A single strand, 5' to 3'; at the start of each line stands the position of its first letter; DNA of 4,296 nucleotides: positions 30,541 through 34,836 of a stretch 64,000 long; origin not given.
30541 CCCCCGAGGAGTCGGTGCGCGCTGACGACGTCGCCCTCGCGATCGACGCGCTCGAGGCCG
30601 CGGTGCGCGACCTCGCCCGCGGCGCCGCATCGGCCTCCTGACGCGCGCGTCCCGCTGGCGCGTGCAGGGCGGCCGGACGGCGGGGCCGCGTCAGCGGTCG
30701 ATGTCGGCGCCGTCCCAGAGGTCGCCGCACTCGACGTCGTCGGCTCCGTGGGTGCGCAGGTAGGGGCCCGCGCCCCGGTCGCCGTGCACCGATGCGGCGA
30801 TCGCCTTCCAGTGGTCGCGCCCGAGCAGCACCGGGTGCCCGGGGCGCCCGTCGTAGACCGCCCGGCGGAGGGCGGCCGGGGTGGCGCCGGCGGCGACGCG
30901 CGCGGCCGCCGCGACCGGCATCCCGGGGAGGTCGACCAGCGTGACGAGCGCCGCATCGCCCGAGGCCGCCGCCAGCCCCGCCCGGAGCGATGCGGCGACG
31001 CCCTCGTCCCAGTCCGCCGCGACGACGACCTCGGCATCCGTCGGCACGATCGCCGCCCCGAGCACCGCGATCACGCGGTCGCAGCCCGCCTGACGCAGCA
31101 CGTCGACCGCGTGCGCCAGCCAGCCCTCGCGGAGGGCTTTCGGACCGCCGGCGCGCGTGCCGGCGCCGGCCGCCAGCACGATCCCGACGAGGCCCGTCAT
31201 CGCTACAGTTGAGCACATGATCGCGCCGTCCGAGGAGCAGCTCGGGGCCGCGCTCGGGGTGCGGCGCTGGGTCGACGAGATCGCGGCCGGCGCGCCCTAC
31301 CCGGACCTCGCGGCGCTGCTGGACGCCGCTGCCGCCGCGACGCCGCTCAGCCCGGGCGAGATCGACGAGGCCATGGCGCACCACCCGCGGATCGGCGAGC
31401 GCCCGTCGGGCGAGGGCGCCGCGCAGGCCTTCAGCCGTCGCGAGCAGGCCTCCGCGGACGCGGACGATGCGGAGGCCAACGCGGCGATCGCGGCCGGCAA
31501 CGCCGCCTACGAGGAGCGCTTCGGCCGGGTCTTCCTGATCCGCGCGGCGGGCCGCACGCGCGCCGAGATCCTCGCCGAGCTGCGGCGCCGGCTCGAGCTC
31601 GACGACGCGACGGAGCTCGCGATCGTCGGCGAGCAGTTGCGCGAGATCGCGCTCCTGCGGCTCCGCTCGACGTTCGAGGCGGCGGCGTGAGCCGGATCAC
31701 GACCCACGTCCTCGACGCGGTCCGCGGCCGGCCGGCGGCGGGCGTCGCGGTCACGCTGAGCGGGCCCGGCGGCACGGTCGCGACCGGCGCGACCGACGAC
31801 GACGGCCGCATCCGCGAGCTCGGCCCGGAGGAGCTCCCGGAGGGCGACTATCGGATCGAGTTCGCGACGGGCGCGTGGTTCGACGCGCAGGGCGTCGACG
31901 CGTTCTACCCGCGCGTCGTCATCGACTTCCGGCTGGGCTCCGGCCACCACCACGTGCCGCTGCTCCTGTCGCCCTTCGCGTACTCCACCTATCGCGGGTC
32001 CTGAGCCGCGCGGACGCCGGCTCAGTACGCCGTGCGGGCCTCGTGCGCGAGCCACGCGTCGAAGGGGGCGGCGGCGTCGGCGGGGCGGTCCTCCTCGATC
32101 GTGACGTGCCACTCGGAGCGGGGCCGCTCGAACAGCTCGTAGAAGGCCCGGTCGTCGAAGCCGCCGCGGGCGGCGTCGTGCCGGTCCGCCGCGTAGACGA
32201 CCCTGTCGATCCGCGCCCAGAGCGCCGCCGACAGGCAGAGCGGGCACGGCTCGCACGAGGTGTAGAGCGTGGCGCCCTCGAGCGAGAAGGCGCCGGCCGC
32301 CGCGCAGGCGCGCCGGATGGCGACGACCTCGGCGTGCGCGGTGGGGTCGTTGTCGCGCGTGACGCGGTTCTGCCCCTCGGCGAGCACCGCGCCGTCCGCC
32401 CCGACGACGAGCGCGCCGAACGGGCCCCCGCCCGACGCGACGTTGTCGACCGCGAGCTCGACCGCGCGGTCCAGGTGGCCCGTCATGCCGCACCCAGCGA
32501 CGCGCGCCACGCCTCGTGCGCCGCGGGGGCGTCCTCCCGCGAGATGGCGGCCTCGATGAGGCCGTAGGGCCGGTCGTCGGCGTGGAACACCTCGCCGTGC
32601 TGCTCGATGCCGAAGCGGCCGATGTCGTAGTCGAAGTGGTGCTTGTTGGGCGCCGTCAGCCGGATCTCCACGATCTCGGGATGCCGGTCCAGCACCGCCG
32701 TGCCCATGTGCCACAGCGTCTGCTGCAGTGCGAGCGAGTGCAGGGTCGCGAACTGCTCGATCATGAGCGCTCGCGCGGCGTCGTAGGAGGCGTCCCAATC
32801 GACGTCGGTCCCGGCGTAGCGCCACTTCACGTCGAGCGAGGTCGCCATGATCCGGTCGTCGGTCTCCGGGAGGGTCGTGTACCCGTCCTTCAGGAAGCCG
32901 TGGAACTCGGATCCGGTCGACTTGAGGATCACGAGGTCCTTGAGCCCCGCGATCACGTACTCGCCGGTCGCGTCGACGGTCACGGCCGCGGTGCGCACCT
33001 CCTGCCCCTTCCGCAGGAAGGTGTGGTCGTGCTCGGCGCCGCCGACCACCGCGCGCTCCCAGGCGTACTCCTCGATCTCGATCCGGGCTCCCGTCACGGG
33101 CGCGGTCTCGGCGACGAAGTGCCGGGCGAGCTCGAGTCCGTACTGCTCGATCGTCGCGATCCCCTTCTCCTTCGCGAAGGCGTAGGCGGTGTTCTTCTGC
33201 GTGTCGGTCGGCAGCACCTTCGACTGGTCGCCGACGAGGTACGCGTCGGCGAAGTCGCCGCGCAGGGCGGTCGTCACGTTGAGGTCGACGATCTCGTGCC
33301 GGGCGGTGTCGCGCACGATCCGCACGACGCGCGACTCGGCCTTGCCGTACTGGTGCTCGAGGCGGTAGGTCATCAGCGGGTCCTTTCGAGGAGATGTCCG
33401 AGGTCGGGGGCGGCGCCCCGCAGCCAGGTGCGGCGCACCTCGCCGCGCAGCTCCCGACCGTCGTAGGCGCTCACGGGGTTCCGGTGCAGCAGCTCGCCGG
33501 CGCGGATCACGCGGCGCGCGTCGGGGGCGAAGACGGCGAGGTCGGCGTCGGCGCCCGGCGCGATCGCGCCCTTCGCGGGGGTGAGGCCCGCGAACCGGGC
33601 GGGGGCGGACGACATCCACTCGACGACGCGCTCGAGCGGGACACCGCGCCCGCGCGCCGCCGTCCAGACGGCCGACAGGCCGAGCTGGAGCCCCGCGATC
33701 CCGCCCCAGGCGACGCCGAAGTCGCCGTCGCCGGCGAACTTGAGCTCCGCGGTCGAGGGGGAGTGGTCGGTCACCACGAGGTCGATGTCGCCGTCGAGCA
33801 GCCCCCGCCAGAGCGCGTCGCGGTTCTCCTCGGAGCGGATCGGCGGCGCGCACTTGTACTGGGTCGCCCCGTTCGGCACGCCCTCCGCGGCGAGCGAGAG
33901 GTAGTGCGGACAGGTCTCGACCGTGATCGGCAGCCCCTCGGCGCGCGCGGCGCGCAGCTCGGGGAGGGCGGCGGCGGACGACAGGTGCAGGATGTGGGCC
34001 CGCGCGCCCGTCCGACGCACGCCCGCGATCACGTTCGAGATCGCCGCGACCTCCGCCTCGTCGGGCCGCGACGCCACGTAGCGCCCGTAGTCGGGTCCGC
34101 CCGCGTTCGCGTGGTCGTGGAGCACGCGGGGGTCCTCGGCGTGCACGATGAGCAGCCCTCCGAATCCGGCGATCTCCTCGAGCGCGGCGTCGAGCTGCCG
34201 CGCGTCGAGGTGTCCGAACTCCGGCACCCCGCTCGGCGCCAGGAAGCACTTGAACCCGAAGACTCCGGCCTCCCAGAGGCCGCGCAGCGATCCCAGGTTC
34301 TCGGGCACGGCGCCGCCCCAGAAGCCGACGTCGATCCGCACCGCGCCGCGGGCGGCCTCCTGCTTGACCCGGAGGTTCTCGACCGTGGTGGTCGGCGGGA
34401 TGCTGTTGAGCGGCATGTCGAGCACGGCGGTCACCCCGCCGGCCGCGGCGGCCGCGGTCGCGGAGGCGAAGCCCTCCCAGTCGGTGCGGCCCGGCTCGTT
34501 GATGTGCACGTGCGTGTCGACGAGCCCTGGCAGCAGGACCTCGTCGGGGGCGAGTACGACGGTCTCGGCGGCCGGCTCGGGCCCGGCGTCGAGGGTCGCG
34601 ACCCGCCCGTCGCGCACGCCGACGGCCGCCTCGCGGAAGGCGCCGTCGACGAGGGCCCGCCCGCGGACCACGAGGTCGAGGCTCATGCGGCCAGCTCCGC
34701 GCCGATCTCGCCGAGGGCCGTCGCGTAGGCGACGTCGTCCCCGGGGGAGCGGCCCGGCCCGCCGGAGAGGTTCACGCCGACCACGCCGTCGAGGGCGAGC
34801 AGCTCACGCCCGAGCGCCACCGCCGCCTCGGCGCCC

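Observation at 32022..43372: Twelve-gene translationally coupled operon joining uricase/allantoinase/guanine deaminase to an uncharacterised ABC importer and six enzymes (candidate new N-heterocycle or damaged-purine catabolic system)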

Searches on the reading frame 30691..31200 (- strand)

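Call 9: search_protein_families(library=ncbifam, proteins=[window:30691-31200:-], max_evalue=0.001)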
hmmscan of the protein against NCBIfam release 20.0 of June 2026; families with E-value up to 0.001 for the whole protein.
window:30691-31200:- (169 aa): 4 families
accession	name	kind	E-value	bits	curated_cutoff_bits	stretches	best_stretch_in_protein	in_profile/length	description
NF045782.1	NicBOxredNboR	equivalog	6.7e-23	81.4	260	1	5-168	10-197/206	nicotine blue oxidoreductase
TIGR03310.1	matur_MocA_YgfJ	equivalog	9.3e-15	55.1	186.45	1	7-168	3-180/188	molybdenum cofactor cytidylyltransferase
NF045665.1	NTPtran_DVU1551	equivalog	2.1e-11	43.5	315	1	5-160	2-173/359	DVU_1551 family NTP transferase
TIGR03202.1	pucB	equivalog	1.2e-06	28.4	235.05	1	56-167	69-186/192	xanthine dehydrogenase accessory protein PucB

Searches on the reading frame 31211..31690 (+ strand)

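Call 9: search_protein_families(library=ncbifam, proteins=[window:31211-31690:+], max_evalue=0.001)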
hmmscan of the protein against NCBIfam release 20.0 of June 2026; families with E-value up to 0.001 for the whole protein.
window:31211-31690:+ (159 aa): 5 families
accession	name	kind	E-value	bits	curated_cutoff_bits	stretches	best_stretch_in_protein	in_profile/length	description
TIGR03180.1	UraD_2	equivalog_domain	5.3e-43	146.8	139.4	1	8-153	10-156/158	2-oxo-4-hydroxy-4-carboxy-5-ureidoimidazoline decarboxylase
NF010372.0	PRK13798.1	subfamily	1.2e-40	139.5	124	1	9-157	22-166/173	2-oxo-4-hydroxy-4-carboxy-5-ureidoimidazoline decarboxylase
NF010371.0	PRK13797.1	equivalog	4.6e-29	101.4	814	1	7-154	359-517/521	allantoicase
TIGR03164.1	UHCUDC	equivalog_domain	1.1e-12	48.2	96.25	1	55-153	56-156/157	2-oxo-4-hydroxy-4-carboxy-5-ureidoimidazoline decarboxylase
NF010373.0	PRK13799.1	equivalog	1e-05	24.2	1087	1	20-155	29-173/591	unknown domain/N-carbamoyl-L-amino acid hydrolase fusion protein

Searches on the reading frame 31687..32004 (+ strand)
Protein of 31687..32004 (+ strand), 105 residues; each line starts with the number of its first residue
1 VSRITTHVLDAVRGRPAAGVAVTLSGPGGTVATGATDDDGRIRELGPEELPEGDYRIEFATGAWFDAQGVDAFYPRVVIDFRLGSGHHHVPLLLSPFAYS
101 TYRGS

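Call 9: search_protein_families(library=ncbifam, proteins=[window:31687-32004:+], max_evalue=0.001)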
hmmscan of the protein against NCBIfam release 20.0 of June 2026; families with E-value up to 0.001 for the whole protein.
window:31687-32004:+ (105 aa): 2 families
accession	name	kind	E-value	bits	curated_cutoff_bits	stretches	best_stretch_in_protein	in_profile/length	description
TIGR02962.1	hdxy_isourate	equivalog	1.1e-32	112.7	87.45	1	2-105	2-113/113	hydroxyisourate hydrolase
NF011610.0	PRK15036.1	equivalog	1.1e-24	87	217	1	5-105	30-137/137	hydroxyisourate hydrolase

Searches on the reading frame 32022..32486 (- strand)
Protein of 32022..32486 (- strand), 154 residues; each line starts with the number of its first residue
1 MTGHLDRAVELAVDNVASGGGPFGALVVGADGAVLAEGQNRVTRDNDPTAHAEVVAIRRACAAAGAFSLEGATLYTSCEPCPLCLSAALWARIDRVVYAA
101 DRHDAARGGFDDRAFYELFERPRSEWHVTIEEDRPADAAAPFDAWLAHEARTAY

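Call 9: search_protein_families(library=ncbifam, proteins=[window:32022-32486:-], max_evalue=0.001)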
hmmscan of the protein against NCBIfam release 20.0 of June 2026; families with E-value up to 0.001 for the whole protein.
window:32022-32486:- (154 aa): 5 families
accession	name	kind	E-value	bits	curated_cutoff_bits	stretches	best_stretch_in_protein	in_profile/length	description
NF008113.2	PRK10860.1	equivalog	2.2e-21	76.4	150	1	6-131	12-132/165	tRNA adenosine(34) deaminase TadA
TIGR00326.1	eubact_ribD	equivalog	2.2e-05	23.8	156.35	1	23-98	21-92/343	bifunctional diaminohydroxyphosphoribosylaminopyrimidine deaminase/5-amino-6-(5-phosphoribosylamino)uracil reductase RibD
NF041025.1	antiphage_deaminase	equivalog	2.4e-05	23.4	400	1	51-98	339-385/437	anti-phage dCTP deaminase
TIGR02571.1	ComEB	equivalog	7.5e-05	22.7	219.45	1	44-105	62-121/151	ComE operon protein 2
NF008052.0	PRK10786.1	equivalog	0.00076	18.3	500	1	6-101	8-101/367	bifunctional diaminohydroxyphosphoribosylaminopyrimidine deaminase/5-amino-6-(5-phosphoribosylamino)uracil reductase RibD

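Call 91: search_solved_structures(query=window:32022-32486:-, max_evalue=0.00001)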
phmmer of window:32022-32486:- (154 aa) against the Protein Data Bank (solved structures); distinct sequences matched with E-value up to 0.00001: 50.
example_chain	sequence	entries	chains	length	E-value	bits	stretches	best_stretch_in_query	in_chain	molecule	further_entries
1tiy_A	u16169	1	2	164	6.3e-44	152.7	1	5-146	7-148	Guanine deaminase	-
1wkq_A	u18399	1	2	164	6.4e-44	152.7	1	5-146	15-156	Guanine deaminase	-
5jfy_A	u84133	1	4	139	6.2e-23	84.6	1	5-113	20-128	Deoxycytidine deaminase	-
7dbf_A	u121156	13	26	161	6.5e-23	84.5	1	5-113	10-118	Guanosine deaminase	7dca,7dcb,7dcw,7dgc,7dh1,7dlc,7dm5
7dqn_A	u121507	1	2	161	6.5e-23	84.5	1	5-113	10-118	Guanosine deaminase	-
7dc9_A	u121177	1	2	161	1.7e-22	83.2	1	5-113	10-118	Guanosine deaminase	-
7w1q_A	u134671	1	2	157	1.8e-22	83.1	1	5-113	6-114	Guanosine deaminase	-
2a8n_A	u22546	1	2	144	1e-17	67.6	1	21-105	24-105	cytidine and deoxycytidylate deaminase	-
2b3j_A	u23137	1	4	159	4.4e-17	65.6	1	8-104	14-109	tRNA adenosine deaminase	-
7cph_A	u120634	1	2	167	1.1e-16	64.3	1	9-101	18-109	tRNA-specific adenosine deaminase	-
1wwr_A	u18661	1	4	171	5.9e-16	61.9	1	18-110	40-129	tRNA adenosine deaminase TadA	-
8e2s_A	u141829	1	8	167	3.9e-15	59.3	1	18-133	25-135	tRNA-specific adenosine deaminase 1.19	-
8wlw_A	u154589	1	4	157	4e-15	59.2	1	4-102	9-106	CMP/dCMP deaminase, zinc-binding protein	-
8wlv_A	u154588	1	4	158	4e-15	59.2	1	4-102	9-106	CMP/dCMP deaminase, zinc-binding protein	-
8wlx_A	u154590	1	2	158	4e-15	59.2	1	4-102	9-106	CMP/dCMP deaminase, zinc-binding protein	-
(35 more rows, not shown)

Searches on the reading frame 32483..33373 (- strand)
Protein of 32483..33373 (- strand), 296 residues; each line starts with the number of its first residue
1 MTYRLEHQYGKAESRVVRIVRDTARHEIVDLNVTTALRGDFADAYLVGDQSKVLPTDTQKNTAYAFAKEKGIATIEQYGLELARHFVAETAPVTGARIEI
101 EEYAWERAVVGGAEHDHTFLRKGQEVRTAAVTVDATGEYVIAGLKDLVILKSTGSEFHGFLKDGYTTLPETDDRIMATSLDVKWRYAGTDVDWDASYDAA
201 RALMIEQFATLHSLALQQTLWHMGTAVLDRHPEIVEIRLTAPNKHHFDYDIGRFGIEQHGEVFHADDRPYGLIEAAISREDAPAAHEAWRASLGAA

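Call 9: search_protein_families(library=ncbifam, proteins=[window:32483-33373:-], max_evalue=0.001)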
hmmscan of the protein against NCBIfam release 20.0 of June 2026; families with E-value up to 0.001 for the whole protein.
window:32483-33373:- (296 aa): 1 family
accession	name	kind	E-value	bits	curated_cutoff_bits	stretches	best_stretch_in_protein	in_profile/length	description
TIGR03383.1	urate_oxi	equivalog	5.6e-105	350.8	168.4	1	6-279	4-283/283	factor-independent urate hydroxylase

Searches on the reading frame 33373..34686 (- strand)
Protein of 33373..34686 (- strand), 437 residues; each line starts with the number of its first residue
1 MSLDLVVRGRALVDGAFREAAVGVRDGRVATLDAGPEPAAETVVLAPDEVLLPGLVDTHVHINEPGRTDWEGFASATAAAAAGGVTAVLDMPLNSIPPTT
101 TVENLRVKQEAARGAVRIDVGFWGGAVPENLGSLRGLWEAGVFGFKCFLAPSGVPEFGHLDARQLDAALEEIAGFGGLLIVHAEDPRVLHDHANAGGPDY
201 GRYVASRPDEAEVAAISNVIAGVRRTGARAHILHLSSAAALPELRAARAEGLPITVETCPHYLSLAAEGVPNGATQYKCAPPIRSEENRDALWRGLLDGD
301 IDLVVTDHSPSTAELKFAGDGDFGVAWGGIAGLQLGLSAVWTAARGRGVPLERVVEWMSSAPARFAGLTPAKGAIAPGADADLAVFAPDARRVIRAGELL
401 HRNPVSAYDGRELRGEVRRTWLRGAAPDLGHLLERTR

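Call 6: search_protein_families(library=pfam, proteins=[window:33373-34686:-], max_evalue=0.01)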
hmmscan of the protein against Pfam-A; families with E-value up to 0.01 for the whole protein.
window:33373-34686:- (437 aa): 2 families
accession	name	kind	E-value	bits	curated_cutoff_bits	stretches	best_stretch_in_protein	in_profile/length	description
PF01979.26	Amidohydro_1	-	3e-25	89.6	25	1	50-424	1-342/345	Amidohydrolase family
PF07969.17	Amidohydro_3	-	5.1e-10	39.9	29.7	1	346-424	404-468/472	Amidohydrolase family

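Call 7: search_protein_families(library=ncbifam, proteins=[window:33373-34686:-], max_evalue=0.01)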
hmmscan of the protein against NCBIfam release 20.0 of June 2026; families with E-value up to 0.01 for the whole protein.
window:33373-34686:- (437 aa): 57 families (the best 25 are shown)
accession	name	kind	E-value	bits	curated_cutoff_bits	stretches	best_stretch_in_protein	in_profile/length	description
TIGR03178.1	allantoinase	equivalog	6.2e-160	532.8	357.85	1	4-425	1-422/441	allantoinase AllB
NF004839.0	PRK06189.1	equivalog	1.4e-122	409.6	631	1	1-425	1-428/451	allantoinase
NF005960.0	PRK08044.1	equivalog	1.6e-93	313.9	688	1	1-425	1-430/453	allantoinase AllB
NF058538.1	ergo_util_ErtD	equivalog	1.5e-71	241.6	600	1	4-425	2-426/446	hydantoin-5-propionate amidohydrolase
TIGR00857.1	pyrC_multi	subfamily_domain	1.8e-71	241.3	279.05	1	18-425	4-406/412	dihydroorotase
NF002668.0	PRK02382.1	equivalog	4.2e-71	239.9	452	1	18-408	12-392/436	dihydroorotase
NF005751.0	PRK07575.1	equivalog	1.7e-65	221.2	529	1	12-424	14-416/440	dihydroorotase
NF058539.1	ergo_uti2_ErtD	equivalog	1.2e-62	212.3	650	1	3-425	2-427/449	hydantoin-5-propionate amidohydrolase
NF006559.0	PRK09060.1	equivalog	1.6e-62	211.3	482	1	2-425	4-419/444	dihydroorotase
TIGR02033.1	D-hydantoinase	equivalog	1.1e-61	209.1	393.25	1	7-425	4-434/454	dihydropyrimidinase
NF006836.0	PRK09357.1-1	equivalog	1.8e-59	201.6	538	1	6-426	5-422/432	dihydroorotase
NF006841.0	PRK09357.2-2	equivalog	6.5e-57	193.1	640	1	16-424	15-413/421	dihydroorotase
NF006688.0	PRK09236.1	equivalog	3.4e-56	190.9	535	1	9-425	9-423/444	dihydroorotase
NF009941.0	PRK13404.1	subfamily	8.9e-53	179.6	647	1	3-425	4-441/478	dihydropyrimidinase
NF006837.0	PRK09357.1-2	equivalog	5.9e-51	173.4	575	1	6-424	5-418/428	dihydroorotase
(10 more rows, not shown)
